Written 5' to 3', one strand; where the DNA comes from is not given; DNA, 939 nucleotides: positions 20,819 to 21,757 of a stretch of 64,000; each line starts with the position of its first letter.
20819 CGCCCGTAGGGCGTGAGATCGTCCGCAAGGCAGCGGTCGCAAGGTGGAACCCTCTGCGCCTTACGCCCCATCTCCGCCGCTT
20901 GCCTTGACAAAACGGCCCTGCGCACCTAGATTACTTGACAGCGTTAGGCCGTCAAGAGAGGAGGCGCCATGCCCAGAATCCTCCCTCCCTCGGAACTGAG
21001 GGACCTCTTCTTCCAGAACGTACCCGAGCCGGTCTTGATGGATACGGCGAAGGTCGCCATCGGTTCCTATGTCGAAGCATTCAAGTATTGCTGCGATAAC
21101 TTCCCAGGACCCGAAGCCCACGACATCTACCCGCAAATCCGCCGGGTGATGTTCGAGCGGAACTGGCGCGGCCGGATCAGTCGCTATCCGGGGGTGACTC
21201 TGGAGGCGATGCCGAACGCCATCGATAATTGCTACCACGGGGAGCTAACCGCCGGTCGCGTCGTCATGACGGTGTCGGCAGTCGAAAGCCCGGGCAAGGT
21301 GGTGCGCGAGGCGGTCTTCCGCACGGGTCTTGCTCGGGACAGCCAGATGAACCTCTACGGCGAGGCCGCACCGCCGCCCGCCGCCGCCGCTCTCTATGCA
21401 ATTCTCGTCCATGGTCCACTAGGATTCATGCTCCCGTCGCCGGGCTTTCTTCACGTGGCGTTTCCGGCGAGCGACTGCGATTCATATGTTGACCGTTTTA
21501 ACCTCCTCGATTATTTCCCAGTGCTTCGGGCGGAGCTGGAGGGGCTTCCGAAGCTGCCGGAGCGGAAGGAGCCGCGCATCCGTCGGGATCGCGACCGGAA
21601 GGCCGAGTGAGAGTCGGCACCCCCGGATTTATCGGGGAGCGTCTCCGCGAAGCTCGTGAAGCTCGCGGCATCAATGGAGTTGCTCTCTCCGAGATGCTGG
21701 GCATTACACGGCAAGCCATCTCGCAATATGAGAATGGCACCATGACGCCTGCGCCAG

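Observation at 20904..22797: Candidate uncharacterised two-gene module: a domain-less 213-aa protein translationally coupled to an XRE-HTH/ImmA-IrrE protease fusion, behind a consensus promoter and operator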

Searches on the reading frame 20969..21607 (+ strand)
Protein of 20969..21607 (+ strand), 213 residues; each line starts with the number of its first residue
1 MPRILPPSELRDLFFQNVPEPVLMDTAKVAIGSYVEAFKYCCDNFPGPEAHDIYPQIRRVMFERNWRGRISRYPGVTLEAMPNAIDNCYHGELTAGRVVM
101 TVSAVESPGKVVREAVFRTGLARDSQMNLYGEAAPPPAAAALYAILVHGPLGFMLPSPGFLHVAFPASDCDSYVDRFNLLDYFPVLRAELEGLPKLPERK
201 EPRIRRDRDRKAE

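Call 3: search_protein_families(library=pfam, proteins=[window:20969-21607:+], max_evalue=0.1)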
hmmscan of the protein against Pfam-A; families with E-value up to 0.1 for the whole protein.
window:20969-21607:+ (213 aa): 0 families

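Call 4: search_protein_families(library=padloc, proteins=[window:20969-21607:+], max_evalue=0.1)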
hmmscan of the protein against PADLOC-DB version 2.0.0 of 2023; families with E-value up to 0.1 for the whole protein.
window:20969-21607:+ (213 aa): 4 families
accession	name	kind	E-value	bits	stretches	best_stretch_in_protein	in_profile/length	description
PDLC03933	RmrT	-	3.8e-16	57.4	1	50-180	48-174/212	-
PDLC03934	RmrT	-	3.5e-07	28.1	1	10-174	5-175/212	-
PDLC03938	RmrT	-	0.00088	16.6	1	92-172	90-168/215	-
PDLC03940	RmrT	-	0.019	12.5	1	96-189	106-200/227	-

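Call 5: search_protein_families(library=ncbifam, proteins=[window:20969-21607:+], max_evalue=0.1)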
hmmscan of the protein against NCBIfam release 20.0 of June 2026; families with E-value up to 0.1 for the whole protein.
window:20969-21607:+ (213 aa): 0 families

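Call 10: find_homologous_proteins(query=window:20969-21607:+, max_evalue=0.001)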
Query window:20969-21607:+ (213 aa): 13 proteins with E <= 0.001 among 645 candidates.
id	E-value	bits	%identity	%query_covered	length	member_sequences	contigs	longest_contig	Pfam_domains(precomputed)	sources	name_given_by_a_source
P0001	1.4e-141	488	100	100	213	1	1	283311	-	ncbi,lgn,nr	ncbi:MAG TPA: hypothetical protein VNJ70_07075 [Thermoanaerobaculia bacterium]|nr:hypothetical prote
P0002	1.8e-102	360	73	100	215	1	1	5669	-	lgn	-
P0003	9.4e-92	325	68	100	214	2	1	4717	-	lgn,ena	-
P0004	2.8e-89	317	67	97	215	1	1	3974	-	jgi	jgi:hypothetical protein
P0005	2.1e-88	314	63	98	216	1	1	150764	-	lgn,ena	-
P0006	1.1e-86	308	65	100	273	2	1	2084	-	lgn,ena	-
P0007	2.4e-85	304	64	98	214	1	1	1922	-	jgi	jgi:hypothetical protein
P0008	2.2e-77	278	56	97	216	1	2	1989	-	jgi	-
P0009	5.0e-73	264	58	100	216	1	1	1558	-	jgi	jgi:hypothetical protein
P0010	7.6e-72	260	55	98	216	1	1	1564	-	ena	-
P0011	1.7e-67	245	55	93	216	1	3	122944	-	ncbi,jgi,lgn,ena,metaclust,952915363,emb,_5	jgi:hypothetical protein|metaclust:\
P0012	2.9e-65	238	52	90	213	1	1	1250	-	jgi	jgi:hypothetical protein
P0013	2.5e-59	219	63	67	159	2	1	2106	-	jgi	jgi:hypothetical protein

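Call 15: find_encoding_contigs(protein=P0005, flank=6000, max_places=3)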
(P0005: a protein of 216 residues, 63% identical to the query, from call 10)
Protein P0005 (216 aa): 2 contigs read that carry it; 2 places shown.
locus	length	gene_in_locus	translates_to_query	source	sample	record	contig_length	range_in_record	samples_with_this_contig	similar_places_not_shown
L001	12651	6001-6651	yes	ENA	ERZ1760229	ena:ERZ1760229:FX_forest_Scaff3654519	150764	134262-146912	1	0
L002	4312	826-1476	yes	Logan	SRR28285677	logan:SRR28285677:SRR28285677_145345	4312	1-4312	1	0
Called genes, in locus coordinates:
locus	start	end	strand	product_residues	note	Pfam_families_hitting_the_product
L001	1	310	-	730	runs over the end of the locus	PF01590:GAF, PF13185:GAF_2, PF01590:GAF (weak), PF00158:Sigma54_activat, PF14532:Sigma54_activ_2, PF07728:AAA_5, PF25601:AAA_lid_14, PF02954:HTH_8, +4 more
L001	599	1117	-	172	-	-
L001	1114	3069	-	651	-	PF13699:eCIS_core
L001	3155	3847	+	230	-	-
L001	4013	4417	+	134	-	-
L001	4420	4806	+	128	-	-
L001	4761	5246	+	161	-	-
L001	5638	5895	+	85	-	-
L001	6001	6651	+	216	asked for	-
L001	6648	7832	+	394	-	PF01381:HTH_3, PF12844:HTH_19 (weak), PF13560:HTH_31, PF06114:Peptidase_M78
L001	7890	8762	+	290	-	PF03400:DDE_Tnp_IS1 (faint), PF13683:rve_3 (faint)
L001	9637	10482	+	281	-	PF13495:Phage_int_SAM_4, PF00589:Phage_integrase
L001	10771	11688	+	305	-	PF04986:Y2_Tnp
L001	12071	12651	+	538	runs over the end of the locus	PF15902:Sortilin-Vps10 (faint), PF02012:BNR (faint)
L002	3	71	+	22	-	?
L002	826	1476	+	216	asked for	-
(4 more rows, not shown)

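Call 16: find_encoding_contigs(protein=P0011, flank=6000, max_places=3)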
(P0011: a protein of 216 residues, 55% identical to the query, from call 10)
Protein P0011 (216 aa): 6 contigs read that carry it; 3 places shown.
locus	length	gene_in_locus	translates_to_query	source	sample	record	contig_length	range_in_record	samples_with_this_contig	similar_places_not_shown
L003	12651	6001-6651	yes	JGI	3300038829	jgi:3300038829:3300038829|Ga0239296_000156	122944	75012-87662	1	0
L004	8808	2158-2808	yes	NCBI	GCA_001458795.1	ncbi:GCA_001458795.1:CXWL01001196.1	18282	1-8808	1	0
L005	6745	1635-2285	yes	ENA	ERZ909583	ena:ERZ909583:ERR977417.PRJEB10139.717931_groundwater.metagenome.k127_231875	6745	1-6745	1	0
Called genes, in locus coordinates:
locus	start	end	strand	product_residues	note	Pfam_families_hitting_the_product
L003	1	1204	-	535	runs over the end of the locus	PF00775:Dioxygenase_C (faint), PF13620:CarboxypepD_reg (weak), PF15976:CooC_C (faint), PF25020:TTR_TEN1-4 (faint), PF13620:CarboxypepD_reg, PF13715:CarbopepD_reg_2, PF13620:CarboxypepD_reg, PF22904:NOMO1-like_2nd (weak), +1 more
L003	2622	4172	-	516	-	PF13541:ChlI, PF00493:MCM (faint), PF01078:Mg_chelatase, PF07728:AAA_5, PF13335:Mg_chelatase_C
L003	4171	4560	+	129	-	-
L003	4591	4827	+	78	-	-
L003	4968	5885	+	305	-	PF06527:TniQ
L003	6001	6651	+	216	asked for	-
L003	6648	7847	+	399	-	PF01381:HTH_3, PF12844:HTH_19 (weak), PF13560:HTH_31, PF06114:Peptidase_M78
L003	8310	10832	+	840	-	PF00515:TPR_1 (faint), PF07719:TPR_2 (faint), PF13424:TPR_12 (weak)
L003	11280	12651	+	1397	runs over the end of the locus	-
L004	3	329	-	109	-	?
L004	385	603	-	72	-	-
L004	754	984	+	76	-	-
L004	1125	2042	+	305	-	PF06527:TniQ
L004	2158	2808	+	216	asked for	-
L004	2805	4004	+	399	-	PF01381:HTH_3, PF12844:HTH_19 (weak), PF13560:HTH_31, PF06114:Peptidase_M78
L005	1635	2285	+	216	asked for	-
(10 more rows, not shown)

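Call 17: find_related_loci(query=A1, collection=genome_contigs, flank=6000)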
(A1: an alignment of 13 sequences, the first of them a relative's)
Query A1 (213 aa) in genome_contigs; peptide patterns used: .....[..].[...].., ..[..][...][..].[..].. (x = any residue, [..] = any of these).
55 stretches matched a pattern, but none encodes a relative of the query by tblastn (E <= 1e-3).

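Call 18: find_related_loci(query=A1, collection=metagenome_contigs, flank=4000)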
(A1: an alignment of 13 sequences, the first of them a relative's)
Query A1 (213 aa) in metagenome_contigs; peptide patterns used: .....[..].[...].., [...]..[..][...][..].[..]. (x = any residue, [..] = any of these).
147 stretches matched a pattern; 5 encode a relative of the query (tblastn E <= 1e-3); 5 distinct loci.
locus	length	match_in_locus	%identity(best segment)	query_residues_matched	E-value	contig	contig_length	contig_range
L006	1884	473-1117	65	1-213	3e-85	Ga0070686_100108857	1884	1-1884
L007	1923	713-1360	59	1-213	3e-84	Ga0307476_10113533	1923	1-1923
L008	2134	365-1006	60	1-213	1e-78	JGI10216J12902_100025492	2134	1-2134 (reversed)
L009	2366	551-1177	56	5-211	1e-77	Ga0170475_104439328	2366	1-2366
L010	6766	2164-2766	55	4-202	6e-70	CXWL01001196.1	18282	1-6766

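Call 20: predict_structure(alignment_id=A1)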
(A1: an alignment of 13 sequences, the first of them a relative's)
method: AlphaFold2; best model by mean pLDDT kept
length: 213 residues; sequences in the alignment: 13
mean_pLDDT: 73.2   pTM: 0.73
mean pLDDT of the five models: 73.2, 71.1, 57.3, 53.7, 53.0
residues with pLDDT >= 90: 29; 70-90: 109; 50-70: 45; < 50: 30
segments of 3 or more residues with pLDDT < 50: 118-131, 198-204
pLDDT, mean of each block of 10 residues (from residue 1): 72 91 91 89 82 81 86 74 53 80 74 48 42 63 83 76 78 80 89 64 48 50
secondary structure, 60 per line:
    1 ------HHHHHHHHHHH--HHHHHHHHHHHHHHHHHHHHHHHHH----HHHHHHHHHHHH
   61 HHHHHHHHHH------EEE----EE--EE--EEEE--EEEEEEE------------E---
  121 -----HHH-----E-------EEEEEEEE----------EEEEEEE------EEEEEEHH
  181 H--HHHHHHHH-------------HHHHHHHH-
elements in order: H7-17 H20-44 H49-70 E77-79 E92-95 E98-104 E142-149 E160-166 E173-178 H184-191 H205-212

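Call 21: search_protein_representatives(alignment_id=A1)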
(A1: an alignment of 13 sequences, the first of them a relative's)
Query: 13 sequences, 215 profile positions. Proteins with E-value up to 0.001 (for the whole library): 969; up to 1e-10: 581; up to 1e-30: 102. The best 150 are listed.
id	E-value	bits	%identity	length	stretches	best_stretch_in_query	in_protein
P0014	3.6e-106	369.8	-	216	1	1-215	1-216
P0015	1.5e-80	286.1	-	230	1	1-215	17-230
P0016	5.2e-71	254.9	-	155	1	61-214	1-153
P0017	1.3e-64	233.9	-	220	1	7-212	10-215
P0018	1.7e-62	227.1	-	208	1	4-214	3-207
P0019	2.9e-55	203.4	-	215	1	6-214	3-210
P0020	1.4e-53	197.9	-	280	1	6-210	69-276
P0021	3.7e-52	193.3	-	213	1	8-211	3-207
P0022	2.5e-50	187.3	-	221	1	9-184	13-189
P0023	2.3e-47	177.6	-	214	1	9-211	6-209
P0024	1.1e-46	175.3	-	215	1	6-195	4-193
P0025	5.4e-46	173.1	-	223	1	4-200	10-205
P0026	5.7e-46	173.0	-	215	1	7-213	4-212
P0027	6.1e-46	172.9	-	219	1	13-212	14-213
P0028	1.3e-45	171.9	-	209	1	7-213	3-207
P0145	1.7e-28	115.9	-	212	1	12-183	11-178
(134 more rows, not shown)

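Call 23: search_protein_families(library=padloc, alignment_id=A2, max_evalue=0.001)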
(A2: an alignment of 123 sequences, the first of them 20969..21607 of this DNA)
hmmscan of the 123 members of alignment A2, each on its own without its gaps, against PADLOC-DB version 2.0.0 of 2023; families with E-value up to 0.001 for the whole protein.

A. member 1, window:20969-21607:+ (213 aa): 3 families
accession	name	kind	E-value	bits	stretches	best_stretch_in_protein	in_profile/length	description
PDLC03933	RmrT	-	3.8e-16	57.4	1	50-180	48-174/212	-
PDLC03934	RmrT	-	3.5e-07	28.1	1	10-174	5-175/212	-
PDLC03938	RmrT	-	0.00088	16.6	0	92-172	90-168/215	-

B. families by the number of members that match (of 123 scanned): 5 families
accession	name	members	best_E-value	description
PDLC03933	RmrT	123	3e-20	-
PDLC03934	RmrT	121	3.6e-24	-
PDLC03937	RmrT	102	3.6e-15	-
PDLC03938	RmrT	76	3.4e-12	-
PDLC03940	RmrT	57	2.4e-11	-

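Call 24: search_solved_structures(query=A2, max_evalue=10, show_alignments=2)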
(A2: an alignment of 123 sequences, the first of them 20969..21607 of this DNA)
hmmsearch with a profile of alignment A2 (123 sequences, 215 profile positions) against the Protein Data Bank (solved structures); distinct sequences matched with E-value up to 10: 7.
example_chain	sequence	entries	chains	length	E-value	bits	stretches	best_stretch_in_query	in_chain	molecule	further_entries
4fyq_A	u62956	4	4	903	0.93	12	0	33-77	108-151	Aminopeptidase N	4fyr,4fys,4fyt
6atk_A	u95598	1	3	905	0.93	12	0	33-77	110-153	Aminopeptidase N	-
6u7e_A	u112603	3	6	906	0.94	12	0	33-77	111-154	Aminopeptidase N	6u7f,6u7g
7vpq_A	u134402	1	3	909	0.94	11.9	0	33-77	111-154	Aminopeptidase N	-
8wde_D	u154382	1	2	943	0.99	11.9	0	33-77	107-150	Aminopeptidase N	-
5lhd_A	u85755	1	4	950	1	11.8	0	33-77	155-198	Aminopeptidase N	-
9cam_B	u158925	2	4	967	1.1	11.8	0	33-77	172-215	Aminopeptidase N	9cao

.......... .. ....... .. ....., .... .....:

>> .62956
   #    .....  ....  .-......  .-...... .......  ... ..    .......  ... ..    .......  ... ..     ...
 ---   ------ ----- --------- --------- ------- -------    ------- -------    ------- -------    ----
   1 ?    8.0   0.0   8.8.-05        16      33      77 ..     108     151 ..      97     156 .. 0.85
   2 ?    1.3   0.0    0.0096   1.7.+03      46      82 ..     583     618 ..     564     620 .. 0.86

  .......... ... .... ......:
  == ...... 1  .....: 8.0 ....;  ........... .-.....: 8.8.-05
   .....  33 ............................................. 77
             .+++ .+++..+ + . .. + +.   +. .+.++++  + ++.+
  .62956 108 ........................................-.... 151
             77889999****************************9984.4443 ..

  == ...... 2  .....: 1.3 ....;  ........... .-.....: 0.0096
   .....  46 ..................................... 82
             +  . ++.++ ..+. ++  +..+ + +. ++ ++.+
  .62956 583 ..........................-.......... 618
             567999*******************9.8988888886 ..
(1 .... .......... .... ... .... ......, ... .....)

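Call 25: find_homologous_proteins(query=A2, max_evalue=0.001)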
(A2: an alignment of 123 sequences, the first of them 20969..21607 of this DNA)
Query A2 (123 sequences) (213 aa, profile of the alignment): 22 proteins with E <= 0.001 among 3978 candidates.
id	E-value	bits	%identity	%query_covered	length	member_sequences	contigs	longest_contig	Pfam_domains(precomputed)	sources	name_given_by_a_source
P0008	4.5e-77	276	56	97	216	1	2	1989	-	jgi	-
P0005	1.0e-76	275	63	98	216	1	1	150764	-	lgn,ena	-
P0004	3.3e-76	273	67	97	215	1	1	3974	-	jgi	jgi:hypothetical protein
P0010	3.5e-76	273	55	98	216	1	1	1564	-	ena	-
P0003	1.5e-75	271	68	100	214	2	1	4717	-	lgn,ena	-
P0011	5.2e-75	269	55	93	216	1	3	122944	-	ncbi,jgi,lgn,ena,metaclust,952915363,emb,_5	jgi:hypothetical protein|metaclust:\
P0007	3.0e-73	264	64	98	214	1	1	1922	-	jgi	jgi:hypothetical protein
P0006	7.8e-73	262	65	100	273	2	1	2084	-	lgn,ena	-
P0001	1.4e-71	258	100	100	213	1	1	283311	-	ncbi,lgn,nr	ncbi:MAG TPA: hypothetical protein VNJ70_07075 [Thermoanaerobaculia bacterium]|nr:hypothetical prote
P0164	2.6e-71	257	60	100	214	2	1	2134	-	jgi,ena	-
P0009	1.3e-70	255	58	100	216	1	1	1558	-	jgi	jgi:hypothetical protein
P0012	3.6e-70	254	52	90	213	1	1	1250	-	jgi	jgi:hypothetical protein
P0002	1.6e-69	252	73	100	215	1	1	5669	-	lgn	-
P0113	3.5e-60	221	36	83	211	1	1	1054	-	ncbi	-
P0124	6.7e-57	210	27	91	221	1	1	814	-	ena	-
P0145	1.1e-56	210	32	77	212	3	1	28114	-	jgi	jgi:hypothetical protein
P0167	1.9e-45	173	27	81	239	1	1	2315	-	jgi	-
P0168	1.5e-36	144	29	82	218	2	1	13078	-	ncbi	ncbi:MAG: hypothetical protein WAR79_14015 [Melioribacteraceae bacterium]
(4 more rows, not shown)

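Call 29: search_dna_similar(query=window:20969-21607:+, collection=plasmids, mode=protein, max_evalue=0.001, max_rows=20)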
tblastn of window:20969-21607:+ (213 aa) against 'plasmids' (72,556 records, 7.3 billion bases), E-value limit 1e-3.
No match.

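Call 30: search_dna_similar(query=window:20969-21607:+, collection=phages, mode=protein, max_evalue=0.001, max_rows=20)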
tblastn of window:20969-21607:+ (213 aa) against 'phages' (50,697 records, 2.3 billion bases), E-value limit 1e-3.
No match.

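Call 32: fold_search(model_id=the predicted structure, library=pdb)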
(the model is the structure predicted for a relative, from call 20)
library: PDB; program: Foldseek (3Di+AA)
matches with E <= 10: 272; with E <= 0.001: 0
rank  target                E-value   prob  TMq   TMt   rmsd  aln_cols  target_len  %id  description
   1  6l4l                  2.0e-01  0.44  0.22  0.19   8.2       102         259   11  Crystal structure of S. aureus CntK in inactive state (released 2020-10-21)
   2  6jis                  2.3e-01  0.54  0.25  0.20   8.1       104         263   10  Crystal structure of the histidine racemase CntK in cobalt and nickel transporter system of staphylococcus aureus (released 2019-10-16)
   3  8fg6_B                3.3e-01  0.12  0.15  0.20  13.7       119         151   13  Design of amyloidogenic peptide traps (released 2024-03-20)
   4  6jiw                  4.4e-01  0.41  0.25  0.21   8.0       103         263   10  Crystal structure of S. aureus CntK with C72S mutation (released 2019-10-16)
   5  1xdx_MODEL_1_A        9.2e-01  0.08  0.15  0.25  10.2        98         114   13  Solution Structure of the Tctex1 Light Chain From Chlamydomonas Inner Dynein Arm I1 (released 2005-03-01)
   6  4mun_B                9.2e-01  0.06  0.11  0.09   8.7        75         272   16  Crystal structure of pantothenate synthetase in complex with 2-(5-methoxy-2-(2-nitro-4-(trifluoromethyl)phenylsulfonyl (released 2014-08-27)
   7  7fiw_A                9.2e-01  0.06  0.19  0.07  15.2       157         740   12  Crystal structure of the complex formed by Wolbachia cytoplasmic incompatibility factors CidAwMel(ST) and CidBND1-ND2  (released 2022-04-06)
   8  3iub_B                1.1e+00  0.06  0.11  0.09   8.7        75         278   16  Crystal structure of pantothenate synthetase from Mycobacterium tuberculosis in complex with 5-Methoxy-N-(5-methylpyri (released 2009-10-13)
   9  7et0_A                1.2e+00  0.06  0.16  0.07  13.5       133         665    9  Crystal structure of the complex formed by Wolbachia cytoplasmic incompatibility factors CinA and CinB from wPip (released 2021-11-10)
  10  7esz_C                1.2e+00  0.03  0.15  0.06  17.6       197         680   11  Crystal structure of the complex formed by Wolbachia cytoplasmic incompatibility factors CinA and CinB with Mn2+ from  (released 2021-11-10)
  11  4gyz_F                1.3e+00  0.06  0.17  0.15   7.9        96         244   11  Mus Musculus Tdp2 Bound to dAMP and Mg2+ (released 2012-10-31)
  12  8vh4_A                1.3e+00  0.02  0.13  0.02  15.4       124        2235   10  Cryo-EM structure of Rab12-LRRK2 complex in the LRRK2 monomer state (released 2024-10-09)
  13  4efk_B                1.4e+00  0.05  0.13  0.11   8.6        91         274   15  Pantothenate synthetase in complex with N,N-DIMETHYLTHIOPHENE-3-SULFONAMIDE (released 2013-03-13)
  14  4lqe                  1.4e+00  0.04  0.19  0.24   9.0       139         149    7  Crystal Structure of MepB (released 2014-03-12)
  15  9cr1_A                1.5e+00  0.08  0.20  0.17   9.3       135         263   11  Crystal structure of histidine racemase (HisR) of Fusobacterium nucleatum (C67S) (released 2025-03-05)
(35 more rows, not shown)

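Call 39: predict_structure(alignment_id=A2)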
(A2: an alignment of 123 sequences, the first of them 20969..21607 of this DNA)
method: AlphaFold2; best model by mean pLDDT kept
length: 213 residues; sequences in the alignment: 123
mean_pLDDT: 92.4   pTM: 0.86
mean pLDDT of the five models: 92.4, 91.8, 91.4, 90.7, 90.6
residues with pLDDT >= 90: 166; 70-90: 35; 50-70: 12; < 50: 0
segments of 3 or more residues with pLDDT < 50: none
pLDDT, mean of each block of 10 residues (from residue 1): 80 97 98 97 96 97 98 98 96 98 97 96 82 80 97 92 96 97 96 85 73 64
secondary structure, 60 per line:
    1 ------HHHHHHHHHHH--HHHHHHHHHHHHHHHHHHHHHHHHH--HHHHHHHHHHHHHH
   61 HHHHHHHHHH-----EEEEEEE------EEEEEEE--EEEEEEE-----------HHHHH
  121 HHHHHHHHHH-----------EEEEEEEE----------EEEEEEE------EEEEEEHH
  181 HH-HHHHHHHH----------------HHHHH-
elements in order: H7-17 H20-44 H47-70 E76-82 E89-95 E98-104 H116-130 E142-149 E160-166 E173-178 H179-182 H184-191 H208-212
